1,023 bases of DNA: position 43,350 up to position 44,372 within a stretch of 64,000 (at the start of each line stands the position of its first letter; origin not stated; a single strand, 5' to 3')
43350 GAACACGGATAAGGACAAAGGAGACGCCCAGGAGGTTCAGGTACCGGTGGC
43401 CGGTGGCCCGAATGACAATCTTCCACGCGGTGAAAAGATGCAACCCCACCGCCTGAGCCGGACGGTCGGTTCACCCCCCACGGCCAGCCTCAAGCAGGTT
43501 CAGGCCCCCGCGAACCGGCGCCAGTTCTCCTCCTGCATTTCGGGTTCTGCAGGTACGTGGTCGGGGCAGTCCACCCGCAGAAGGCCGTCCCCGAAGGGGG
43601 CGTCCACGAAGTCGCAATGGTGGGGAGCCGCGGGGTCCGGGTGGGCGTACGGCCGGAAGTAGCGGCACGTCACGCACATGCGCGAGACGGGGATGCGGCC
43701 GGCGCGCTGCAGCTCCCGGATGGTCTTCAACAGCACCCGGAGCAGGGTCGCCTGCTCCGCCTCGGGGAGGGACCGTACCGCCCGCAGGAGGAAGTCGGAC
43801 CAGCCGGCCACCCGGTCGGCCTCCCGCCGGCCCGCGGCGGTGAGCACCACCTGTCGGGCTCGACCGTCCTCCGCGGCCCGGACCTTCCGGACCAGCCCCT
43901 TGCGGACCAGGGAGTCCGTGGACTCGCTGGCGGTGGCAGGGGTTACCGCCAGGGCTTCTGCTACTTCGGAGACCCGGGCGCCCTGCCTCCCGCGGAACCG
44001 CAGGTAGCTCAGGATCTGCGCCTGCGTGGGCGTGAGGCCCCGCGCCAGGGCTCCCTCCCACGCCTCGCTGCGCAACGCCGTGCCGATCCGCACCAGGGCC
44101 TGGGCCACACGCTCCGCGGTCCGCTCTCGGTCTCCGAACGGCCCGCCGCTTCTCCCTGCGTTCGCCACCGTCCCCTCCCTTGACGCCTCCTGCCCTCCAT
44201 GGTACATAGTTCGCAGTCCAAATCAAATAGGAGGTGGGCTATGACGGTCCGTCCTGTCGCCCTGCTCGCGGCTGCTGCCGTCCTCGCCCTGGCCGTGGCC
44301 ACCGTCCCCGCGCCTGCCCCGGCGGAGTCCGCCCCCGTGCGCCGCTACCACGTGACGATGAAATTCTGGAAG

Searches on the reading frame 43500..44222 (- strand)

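Call 65: search_protein_families(library=pfam, proteins=[window:43500-44222:-], max_evalue=0.001)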
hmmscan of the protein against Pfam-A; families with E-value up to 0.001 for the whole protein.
window:43500-44222:- (240 aa): 7 families
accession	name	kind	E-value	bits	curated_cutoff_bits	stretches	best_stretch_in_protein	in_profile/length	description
PF12802.13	MarR_2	-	2.6e-12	47.2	27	1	62-122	2-61/61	MarR family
PF13463.12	HTH_27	-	1.3e-07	32.2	22.2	1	63-131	1-68/68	Winged helix DNA-binding domain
PF01047.28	MarR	-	1.5e-07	31.7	24.6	1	63-121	1-57/59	MarR family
PF09339.16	HTH_IclR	-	3.5e-05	23.9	22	1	70-114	8-51/52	IclR helix-turn-helix domain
PF12840.13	HTH_20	-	0.00017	21.9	27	1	64-113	3-50/51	Helix-turn-helix domain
PF01325.25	Fe_dep_repress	-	0.0002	21.9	26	1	81-112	22-53/60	Iron dependent repressor, N-terminal DNA binding domain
PF01978.25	TrmB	-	0.00024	21.3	25.6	1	62-115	5-56/68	Sugar-specific transcriptional regulator TrmB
